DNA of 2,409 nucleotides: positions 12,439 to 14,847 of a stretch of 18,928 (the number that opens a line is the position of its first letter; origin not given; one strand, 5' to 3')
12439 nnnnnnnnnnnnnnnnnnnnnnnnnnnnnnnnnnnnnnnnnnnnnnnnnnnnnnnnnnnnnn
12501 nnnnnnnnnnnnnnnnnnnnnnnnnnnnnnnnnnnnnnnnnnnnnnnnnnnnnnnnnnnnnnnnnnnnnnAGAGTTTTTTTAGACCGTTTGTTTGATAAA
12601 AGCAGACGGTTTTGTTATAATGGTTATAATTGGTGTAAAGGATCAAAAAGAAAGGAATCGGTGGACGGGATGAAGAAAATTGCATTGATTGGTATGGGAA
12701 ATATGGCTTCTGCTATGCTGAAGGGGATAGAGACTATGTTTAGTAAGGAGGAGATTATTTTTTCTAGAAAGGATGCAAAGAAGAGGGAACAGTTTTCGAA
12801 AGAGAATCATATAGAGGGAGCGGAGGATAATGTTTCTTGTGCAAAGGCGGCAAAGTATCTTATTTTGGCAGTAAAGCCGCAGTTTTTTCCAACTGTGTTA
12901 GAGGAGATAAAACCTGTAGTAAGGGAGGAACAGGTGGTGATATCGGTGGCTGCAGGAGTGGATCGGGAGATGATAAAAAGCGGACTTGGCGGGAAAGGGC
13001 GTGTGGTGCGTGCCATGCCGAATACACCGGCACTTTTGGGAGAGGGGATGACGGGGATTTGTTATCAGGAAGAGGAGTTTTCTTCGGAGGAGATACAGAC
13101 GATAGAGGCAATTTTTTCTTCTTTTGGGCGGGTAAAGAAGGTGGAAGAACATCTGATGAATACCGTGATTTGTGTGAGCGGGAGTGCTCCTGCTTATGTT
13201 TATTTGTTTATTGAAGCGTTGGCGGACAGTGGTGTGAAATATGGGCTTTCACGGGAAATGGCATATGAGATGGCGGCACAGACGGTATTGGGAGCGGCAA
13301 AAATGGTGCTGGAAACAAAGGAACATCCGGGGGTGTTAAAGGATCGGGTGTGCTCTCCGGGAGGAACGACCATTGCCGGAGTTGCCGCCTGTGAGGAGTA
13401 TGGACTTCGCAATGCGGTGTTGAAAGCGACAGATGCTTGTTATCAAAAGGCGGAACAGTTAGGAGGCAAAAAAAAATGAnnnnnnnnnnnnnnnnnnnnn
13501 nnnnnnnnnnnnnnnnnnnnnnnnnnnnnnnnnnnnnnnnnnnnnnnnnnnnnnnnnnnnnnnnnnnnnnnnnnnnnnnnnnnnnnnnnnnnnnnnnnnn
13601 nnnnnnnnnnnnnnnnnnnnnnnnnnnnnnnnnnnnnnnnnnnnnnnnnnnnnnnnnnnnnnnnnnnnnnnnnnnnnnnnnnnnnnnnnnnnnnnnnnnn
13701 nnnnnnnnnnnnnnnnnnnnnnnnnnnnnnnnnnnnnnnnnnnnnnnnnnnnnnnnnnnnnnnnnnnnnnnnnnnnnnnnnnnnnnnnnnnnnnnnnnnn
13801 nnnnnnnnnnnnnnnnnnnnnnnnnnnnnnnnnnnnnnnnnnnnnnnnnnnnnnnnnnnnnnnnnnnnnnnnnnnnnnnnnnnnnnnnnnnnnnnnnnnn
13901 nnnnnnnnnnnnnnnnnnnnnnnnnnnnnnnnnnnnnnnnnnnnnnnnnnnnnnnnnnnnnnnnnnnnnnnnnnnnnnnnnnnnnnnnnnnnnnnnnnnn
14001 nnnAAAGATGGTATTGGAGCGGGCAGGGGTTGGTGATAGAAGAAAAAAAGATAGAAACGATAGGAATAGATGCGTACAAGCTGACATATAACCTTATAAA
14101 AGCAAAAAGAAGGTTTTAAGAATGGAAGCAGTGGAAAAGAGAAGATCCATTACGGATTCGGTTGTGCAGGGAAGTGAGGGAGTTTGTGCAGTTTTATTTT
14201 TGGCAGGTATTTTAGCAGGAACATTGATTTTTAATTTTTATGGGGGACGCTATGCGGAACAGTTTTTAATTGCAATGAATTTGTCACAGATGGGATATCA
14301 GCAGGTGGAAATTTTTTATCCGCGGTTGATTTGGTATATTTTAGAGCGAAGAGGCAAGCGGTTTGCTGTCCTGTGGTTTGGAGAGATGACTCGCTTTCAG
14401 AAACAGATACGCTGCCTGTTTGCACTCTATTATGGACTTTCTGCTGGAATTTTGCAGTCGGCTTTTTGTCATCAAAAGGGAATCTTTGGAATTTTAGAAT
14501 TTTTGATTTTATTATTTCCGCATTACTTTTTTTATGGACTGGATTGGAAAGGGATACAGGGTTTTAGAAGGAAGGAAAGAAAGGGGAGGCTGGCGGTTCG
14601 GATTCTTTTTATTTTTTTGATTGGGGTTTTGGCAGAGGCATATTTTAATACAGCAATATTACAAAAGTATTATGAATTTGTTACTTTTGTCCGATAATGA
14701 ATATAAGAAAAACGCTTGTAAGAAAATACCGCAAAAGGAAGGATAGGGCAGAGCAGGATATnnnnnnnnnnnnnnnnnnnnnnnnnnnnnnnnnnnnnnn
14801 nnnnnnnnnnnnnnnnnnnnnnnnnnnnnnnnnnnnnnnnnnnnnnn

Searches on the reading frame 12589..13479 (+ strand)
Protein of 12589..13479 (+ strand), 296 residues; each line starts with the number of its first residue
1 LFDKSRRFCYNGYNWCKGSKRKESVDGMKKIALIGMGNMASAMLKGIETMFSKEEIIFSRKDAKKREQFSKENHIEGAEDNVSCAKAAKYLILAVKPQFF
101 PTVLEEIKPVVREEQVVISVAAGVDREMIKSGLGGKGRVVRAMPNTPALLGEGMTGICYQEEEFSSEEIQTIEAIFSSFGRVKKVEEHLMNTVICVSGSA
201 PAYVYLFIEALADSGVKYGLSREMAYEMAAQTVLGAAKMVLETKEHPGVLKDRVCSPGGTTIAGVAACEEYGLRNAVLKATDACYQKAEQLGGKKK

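Call 8: search_protein_families(library=pfam, proteins=[window:12589-13479:+], max_evalue=0.001)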
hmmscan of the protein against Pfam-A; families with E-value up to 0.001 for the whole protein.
window:12589-13479:+ (296 aa): 4 families
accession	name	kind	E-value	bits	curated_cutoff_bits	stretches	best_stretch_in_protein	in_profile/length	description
PF14748.11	P5CR_dimer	-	2.7e-41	140.5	25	1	187-291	1-105/105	Pyrroline-5-carboxylate reductase dimerisation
PF03807.23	F420_oxidored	-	3.9e-15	56.6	21.6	1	30-123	1-94/94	NADP oxidoreductase coenzyme F420-dependent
PF01210.29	NAD_Gly3P_dh_N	-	4.9e-05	23.8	23.1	1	55-129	37-111/158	NAD-dependent glycerol-3-phosphate dehydrogenase N-terminus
PF03446.21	NAD_binding_2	-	0.00058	20.3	21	0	30-120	1-92/161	NAD binding domain of 6-phosphogluconate dehydrogenase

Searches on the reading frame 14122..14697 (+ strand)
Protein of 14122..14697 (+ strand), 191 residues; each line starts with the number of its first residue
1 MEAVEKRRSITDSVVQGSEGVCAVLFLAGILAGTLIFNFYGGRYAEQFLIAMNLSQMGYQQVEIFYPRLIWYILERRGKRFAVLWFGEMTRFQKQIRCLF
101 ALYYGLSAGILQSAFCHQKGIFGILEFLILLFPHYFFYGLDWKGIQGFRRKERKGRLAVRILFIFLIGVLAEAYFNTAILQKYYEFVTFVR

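Call 8: search_protein_families(library=pfam, proteins=[window:14122-14697:+], max_evalue=0.001)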
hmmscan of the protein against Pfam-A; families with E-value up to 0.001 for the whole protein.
window:14122-14697:+ (191 aa): 0 families

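Call 17: search_protein_families(library=pfam, proteins=[window:14122-14697:+], max_evalue=1)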
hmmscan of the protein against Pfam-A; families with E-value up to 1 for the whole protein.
window:14122-14697:+ (191 aa): 1 family
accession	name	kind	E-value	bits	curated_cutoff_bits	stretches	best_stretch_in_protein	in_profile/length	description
PF01944.22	SpoIIM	-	0.022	15.2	26.9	0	23-138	2-108/163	Stage II sporulation protein M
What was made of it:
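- The 'spoIIM' call is below threshold: 15.2 bits against a cut-off of 26.9 (call 17).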

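Call 91: search_protein_families(library=ncbifam, proteins=[window:14122-14697:+], max_evalue=0.001)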
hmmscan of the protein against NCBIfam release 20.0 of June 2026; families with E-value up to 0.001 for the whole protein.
window:14122-14697:+ (191 aa): 0 families
